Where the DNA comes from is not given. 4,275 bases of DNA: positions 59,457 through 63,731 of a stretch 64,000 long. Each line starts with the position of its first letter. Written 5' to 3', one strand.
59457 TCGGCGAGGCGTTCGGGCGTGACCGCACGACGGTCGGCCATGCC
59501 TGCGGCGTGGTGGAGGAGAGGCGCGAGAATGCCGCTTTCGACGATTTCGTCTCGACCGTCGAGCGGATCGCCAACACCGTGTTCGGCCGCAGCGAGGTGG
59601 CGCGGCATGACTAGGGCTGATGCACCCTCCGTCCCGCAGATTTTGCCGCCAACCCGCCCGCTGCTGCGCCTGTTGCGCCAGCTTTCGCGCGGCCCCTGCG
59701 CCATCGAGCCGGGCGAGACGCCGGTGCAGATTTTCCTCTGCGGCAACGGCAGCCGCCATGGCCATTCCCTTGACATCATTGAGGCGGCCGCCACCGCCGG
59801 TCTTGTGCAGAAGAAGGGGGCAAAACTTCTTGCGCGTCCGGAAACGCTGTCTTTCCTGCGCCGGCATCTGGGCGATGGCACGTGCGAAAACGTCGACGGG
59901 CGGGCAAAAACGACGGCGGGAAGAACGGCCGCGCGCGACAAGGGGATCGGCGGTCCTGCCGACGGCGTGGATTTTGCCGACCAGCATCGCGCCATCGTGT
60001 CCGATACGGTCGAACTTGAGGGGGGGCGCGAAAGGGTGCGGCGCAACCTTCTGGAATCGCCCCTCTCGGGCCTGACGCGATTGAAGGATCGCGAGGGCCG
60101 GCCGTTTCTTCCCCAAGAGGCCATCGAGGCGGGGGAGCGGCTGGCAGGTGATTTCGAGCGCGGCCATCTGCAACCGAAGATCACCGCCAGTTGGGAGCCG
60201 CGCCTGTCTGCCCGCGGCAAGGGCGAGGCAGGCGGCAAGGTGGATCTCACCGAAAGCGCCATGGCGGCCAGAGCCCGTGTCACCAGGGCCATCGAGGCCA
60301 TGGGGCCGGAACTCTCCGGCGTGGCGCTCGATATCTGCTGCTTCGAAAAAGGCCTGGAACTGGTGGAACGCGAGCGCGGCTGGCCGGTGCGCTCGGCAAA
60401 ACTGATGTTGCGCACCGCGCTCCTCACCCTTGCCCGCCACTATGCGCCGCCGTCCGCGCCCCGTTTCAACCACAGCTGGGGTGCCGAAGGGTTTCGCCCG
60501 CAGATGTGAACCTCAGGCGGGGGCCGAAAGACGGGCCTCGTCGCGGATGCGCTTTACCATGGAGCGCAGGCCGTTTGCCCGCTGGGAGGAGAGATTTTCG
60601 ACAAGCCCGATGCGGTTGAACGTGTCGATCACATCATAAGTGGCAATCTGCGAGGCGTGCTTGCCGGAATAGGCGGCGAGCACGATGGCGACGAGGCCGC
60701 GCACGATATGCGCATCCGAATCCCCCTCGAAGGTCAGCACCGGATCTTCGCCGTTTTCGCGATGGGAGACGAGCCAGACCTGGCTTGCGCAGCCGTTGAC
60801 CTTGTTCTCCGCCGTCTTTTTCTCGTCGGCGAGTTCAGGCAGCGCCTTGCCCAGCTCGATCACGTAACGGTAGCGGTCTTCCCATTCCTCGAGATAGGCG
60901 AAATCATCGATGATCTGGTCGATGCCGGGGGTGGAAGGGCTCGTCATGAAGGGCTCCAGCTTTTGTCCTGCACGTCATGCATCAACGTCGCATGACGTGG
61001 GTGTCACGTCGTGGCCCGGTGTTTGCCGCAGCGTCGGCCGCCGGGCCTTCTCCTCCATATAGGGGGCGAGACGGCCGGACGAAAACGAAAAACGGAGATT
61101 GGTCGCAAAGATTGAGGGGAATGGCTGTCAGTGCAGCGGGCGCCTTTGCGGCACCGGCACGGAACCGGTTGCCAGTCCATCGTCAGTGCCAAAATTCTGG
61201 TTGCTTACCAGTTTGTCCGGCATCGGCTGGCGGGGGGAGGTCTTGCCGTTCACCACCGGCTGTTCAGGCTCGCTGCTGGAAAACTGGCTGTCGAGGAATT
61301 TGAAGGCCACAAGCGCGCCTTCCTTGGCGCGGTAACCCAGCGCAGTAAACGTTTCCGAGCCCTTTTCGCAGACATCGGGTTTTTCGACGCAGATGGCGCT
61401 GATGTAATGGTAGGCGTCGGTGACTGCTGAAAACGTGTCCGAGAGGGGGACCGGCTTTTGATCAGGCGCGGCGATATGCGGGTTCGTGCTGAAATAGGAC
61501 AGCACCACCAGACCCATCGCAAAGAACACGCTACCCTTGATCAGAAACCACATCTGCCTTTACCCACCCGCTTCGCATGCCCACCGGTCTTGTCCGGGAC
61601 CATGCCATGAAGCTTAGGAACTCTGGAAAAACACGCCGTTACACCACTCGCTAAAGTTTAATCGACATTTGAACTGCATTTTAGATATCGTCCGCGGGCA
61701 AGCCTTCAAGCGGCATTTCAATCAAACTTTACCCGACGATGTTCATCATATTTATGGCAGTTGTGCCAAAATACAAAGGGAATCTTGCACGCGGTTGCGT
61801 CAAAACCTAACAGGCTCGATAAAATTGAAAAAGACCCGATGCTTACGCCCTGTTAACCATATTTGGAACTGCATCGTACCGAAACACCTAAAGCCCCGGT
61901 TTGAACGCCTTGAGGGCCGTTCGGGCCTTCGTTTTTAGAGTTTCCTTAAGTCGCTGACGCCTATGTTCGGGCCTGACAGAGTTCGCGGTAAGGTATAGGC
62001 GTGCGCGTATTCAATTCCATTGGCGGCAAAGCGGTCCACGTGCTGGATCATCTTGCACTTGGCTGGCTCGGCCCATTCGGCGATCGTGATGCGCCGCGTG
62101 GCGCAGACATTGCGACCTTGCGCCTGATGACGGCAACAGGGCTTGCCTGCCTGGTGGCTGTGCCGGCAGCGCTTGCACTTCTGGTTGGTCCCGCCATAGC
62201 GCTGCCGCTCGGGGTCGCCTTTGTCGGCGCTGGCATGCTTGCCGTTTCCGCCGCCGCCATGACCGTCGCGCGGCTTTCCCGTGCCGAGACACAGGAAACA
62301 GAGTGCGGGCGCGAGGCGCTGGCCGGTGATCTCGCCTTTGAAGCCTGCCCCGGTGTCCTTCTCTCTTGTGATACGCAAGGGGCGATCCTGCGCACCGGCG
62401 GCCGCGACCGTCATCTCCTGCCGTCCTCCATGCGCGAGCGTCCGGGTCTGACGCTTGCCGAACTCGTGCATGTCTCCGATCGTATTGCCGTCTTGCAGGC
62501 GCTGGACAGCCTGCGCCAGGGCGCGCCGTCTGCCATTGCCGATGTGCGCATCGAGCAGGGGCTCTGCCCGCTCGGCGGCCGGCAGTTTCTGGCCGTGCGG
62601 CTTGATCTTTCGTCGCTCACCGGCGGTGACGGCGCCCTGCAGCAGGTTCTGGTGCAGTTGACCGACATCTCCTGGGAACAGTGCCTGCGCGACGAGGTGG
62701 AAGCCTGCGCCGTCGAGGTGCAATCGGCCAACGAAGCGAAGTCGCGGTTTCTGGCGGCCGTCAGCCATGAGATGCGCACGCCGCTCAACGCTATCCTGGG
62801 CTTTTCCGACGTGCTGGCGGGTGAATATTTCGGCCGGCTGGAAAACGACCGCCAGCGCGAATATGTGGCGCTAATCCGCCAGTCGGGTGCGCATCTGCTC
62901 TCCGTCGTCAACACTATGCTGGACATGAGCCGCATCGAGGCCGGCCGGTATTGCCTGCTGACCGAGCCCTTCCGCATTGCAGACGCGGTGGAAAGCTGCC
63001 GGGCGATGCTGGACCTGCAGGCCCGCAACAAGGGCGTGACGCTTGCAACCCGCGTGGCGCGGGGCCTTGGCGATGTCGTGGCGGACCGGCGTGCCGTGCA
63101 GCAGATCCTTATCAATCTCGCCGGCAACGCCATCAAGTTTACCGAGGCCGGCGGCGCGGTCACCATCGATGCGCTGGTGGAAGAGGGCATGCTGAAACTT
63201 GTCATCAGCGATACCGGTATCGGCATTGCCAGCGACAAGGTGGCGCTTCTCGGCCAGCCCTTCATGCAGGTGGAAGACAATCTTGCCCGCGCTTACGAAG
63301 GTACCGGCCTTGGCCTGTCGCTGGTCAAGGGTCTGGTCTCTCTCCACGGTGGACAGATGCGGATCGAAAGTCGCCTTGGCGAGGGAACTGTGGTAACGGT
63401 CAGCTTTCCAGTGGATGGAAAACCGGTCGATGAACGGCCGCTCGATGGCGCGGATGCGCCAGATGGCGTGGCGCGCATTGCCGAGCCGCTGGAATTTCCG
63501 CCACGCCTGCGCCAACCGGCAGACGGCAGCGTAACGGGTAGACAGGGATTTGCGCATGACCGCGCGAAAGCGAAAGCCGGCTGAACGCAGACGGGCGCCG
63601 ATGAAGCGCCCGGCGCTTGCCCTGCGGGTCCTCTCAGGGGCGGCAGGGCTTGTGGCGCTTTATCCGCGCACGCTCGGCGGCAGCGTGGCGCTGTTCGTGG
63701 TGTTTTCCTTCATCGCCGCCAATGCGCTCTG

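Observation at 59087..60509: Split GafA-like (GafY/GafZ-type) regulator pair: candidate gene-transfer-agent activator between mucR and divJ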

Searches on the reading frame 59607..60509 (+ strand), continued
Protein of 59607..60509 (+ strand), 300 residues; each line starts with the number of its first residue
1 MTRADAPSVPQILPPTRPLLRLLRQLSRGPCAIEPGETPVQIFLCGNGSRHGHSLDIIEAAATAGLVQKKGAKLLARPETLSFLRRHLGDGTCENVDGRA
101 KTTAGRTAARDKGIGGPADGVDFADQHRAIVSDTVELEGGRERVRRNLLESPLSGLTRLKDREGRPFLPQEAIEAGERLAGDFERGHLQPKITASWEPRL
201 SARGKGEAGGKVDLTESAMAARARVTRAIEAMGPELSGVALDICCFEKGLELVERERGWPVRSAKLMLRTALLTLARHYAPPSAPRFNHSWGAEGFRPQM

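Call 103: find_related_loci(query=L001:19903-20901:-, collection=metagenome_contigs, flank=10000)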
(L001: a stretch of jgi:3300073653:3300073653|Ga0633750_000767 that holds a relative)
Query L001:19903-20901:- (333 aa) in metagenome_contigs; peptide patterns used: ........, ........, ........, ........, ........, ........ (x = any residue, [..] = any of these).
600 stretches matched a pattern (row limit reached: there are more); 579 encode a relative of the query (tblastn E <= 1e-3); the best 80 are kept; 80 distinct loci.
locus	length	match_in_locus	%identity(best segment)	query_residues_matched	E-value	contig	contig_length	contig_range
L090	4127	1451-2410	77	1-320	2e-174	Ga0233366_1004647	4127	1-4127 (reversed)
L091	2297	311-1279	72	1-320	2e-172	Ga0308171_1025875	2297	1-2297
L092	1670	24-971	62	1-323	3e-148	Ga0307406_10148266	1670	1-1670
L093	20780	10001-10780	51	1-264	7e-83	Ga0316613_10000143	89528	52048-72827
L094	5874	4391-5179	51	1-257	1e-82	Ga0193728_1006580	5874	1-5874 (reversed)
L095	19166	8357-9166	48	1-262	3e-75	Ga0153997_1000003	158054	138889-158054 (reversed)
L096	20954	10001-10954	42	1-315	8e-74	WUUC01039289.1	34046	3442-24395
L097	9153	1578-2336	45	1-257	3e-66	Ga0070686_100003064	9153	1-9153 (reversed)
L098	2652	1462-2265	44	1-271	1e-66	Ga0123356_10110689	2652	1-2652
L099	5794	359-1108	42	1-255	1e-65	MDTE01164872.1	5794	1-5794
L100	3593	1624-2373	42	1-255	1e-65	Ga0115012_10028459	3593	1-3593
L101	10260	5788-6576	43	1-267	2e-65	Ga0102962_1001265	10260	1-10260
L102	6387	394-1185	44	1-266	1e-64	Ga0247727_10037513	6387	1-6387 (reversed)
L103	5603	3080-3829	42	1-255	2e-64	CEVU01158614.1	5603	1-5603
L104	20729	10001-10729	43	1-247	5e-64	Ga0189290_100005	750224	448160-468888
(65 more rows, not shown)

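Call 105: search_protein_families(library=phrogs, proteins=[window:59607-60506:+], max_evalue=0.01)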
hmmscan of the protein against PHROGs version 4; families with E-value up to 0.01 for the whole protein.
window:59607-60506:+ (300 aa): 1 family
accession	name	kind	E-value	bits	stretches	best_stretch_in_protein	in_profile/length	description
phrog_31762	-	unknown function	0.0027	18.5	1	109-245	35-160/187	-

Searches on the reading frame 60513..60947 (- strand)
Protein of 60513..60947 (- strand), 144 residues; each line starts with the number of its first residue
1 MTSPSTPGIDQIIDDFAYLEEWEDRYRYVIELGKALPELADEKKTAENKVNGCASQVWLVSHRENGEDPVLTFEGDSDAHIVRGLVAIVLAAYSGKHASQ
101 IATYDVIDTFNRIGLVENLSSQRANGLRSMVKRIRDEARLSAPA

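Call 3: search_protein_families(library=pfam, proteins=[window:60513-60947:-], max_evalue=0.1)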
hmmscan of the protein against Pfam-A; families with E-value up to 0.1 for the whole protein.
window:60513-60947:- (144 aa): 1 family
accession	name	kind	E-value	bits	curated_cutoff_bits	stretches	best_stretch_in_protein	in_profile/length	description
PF02657.20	SufE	-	1.4e-45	154.4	27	1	14-136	2-120/121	Fe-S metabolism associated domain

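Call 4: search_protein_families(library=ncbifam, proteins=[window:60513-60947:-], max_evalue=0.1)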
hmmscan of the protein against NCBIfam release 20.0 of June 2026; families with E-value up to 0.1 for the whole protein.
window:60513-60947:- (144 aa): 3 families
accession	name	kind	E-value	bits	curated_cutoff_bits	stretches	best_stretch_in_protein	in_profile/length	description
NF006792.0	PRK09296.1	equivalog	9.1e-37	125.9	160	1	9-139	7-135/138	cysteine desulfuration protein SufE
TIGR03391.1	FeS_syn_CsdE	equivalog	2.5e-34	118.2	136.4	1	10-136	13-137/139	cysteine desulfurase sulfur acceptor subunit CsdE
NF011594.0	PRK15019.1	equivalog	4e-26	92.1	252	1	13-134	21-140/147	cysteine desulfurase sulfur acceptor subunit CsdE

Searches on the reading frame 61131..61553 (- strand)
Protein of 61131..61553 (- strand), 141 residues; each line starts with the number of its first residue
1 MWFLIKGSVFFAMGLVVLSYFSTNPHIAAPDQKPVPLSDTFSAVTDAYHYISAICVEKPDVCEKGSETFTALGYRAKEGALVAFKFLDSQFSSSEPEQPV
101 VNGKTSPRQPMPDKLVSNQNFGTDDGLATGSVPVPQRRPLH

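Call 75: search_protein_families(library=pfam, proteins=[window:61131-61553:-], max_evalue=0.0001)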
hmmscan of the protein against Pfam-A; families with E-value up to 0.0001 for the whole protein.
window:61131-61553:- (141 aa): 1 family
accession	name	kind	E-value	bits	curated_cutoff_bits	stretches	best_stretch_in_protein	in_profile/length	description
PF17264.7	DUF5330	-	1.4e-23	83.1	27.5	1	35-95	3-63/65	Family of unknown function (DUF5330)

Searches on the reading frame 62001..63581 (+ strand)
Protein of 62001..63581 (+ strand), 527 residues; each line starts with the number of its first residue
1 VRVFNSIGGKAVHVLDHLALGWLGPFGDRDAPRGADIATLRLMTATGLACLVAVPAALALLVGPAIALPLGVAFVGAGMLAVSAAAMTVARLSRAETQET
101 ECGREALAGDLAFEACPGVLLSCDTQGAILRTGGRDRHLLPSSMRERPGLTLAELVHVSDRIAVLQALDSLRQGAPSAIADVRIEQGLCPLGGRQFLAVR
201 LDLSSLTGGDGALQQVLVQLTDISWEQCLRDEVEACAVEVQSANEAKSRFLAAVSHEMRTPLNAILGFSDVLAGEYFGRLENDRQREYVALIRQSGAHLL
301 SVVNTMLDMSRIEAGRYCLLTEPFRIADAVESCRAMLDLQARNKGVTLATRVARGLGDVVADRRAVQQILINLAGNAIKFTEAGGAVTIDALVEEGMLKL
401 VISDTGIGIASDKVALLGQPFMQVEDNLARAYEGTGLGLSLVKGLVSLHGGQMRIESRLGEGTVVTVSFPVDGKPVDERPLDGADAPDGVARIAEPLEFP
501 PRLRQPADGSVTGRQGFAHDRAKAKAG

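Call 3: search_protein_families(library=pfam, proteins=[window:62001-63581:+], max_evalue=0.1)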
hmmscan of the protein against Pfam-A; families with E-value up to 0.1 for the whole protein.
window:62001-63581:+ (527 aa): 3 families
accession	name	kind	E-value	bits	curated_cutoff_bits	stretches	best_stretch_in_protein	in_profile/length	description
PF02518.31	HATPase_c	-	1e-25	90.8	26.4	1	362-472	2-110/111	Histidine kinase-, DNA gyrase B-, and HSP90-like ATPase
PF00512.31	HisKA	-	1.4e-19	70.3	26.9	1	246-315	1-66/66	His Kinase A (phospho-acceptor) domain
PF13581.12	HATPase_c_2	-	0.017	15.6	27.4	1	373-468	39-126/127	Histidine kinase-like ATPase domain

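Call 4: search_protein_families(library=ncbifam, proteins=[window:62001-63581:+], max_evalue=0.1)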
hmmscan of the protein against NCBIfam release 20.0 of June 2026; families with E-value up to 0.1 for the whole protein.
window:62001-63581:+ (527 aa): 88 families (the best 25 are shown)
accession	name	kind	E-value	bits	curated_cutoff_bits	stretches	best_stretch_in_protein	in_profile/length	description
NF050805.1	CellDivHKDivJCaul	equivalog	8.7e-66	222.3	1000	1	40-472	101-521/531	cell cycle sensor histidine kinase DivJ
TIGR02956.1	TMAO_torS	equivalog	1e-58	199.3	676.5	1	239-472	456-683/967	TMAO reductase system sensor histidine kinase/response regulator TorS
NF038297.2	hybrid_HK_HrmK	equivalog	1.7e-58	198.7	725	1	213-473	201-459/607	hybrid histidine kinase/response regulator HrmK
NF041947.1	LuxQ_Vibrio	equivalog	6.3e-58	196.4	1200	1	200-474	426-699/843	quorum-sensing autoinducer 2 sensor kinase/phosphatase LuxQ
NF041593.1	histid_kinase_PdhS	equivalog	1.7e-52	178.6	2000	1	220-470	775-1034/1041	cell-division control histidine kinase PdhS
NF046044.1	PnpS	equivalog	3.4e-51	174.5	400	1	239-470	162-390/390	two-component system histidine kinase PnpS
NF008318.0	PRK11107.1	equivalog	2.1e-50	171.7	890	1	239-472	285-519/920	two-component sensor histidine kinase BarA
NF047874.1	MASE3_PAS_HK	subfamily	4.3e-50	171.2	560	1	214-474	366-628/655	MASE3 domain-containing sensor histidine kinase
NF011874.0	PRK15347.1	equivalog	2.3e-47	161.6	852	1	240-472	391-615/921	two component system sensor kinase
TIGR02966.1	phoR_proteo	equivalog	4.5e-45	154.1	334.2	1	240-469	107-333/333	phosphate regulon sensor histidine kinase PhoR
NF045911.1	TCSHisKinNblS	equivalog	3e-41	141.5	1000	1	239-465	374-614/621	two-component system sensor histidine kinase NblS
NF033092.0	HK_WalK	equivalog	6.9e-40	137.2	725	1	239-471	364-594/594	cell wall metabolism sensor histidine kinase WalK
NF008099.0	PRK10841.1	equivalog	7.8e-40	136.4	920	1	220-472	443-691/949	two-component system sensor histidine kinase RcsC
NF008543.0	PRK11466.1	equivalog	1.8e-39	135.3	982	1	237-471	434-662/914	TMAO reductase system sensor histidine kinase/response regulator TorS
NF008302.0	PRK11091.1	equivalog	2.9e-39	134.9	838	1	240-472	276-506/779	aerobic respiration two-component sensor histidine kinase ArcB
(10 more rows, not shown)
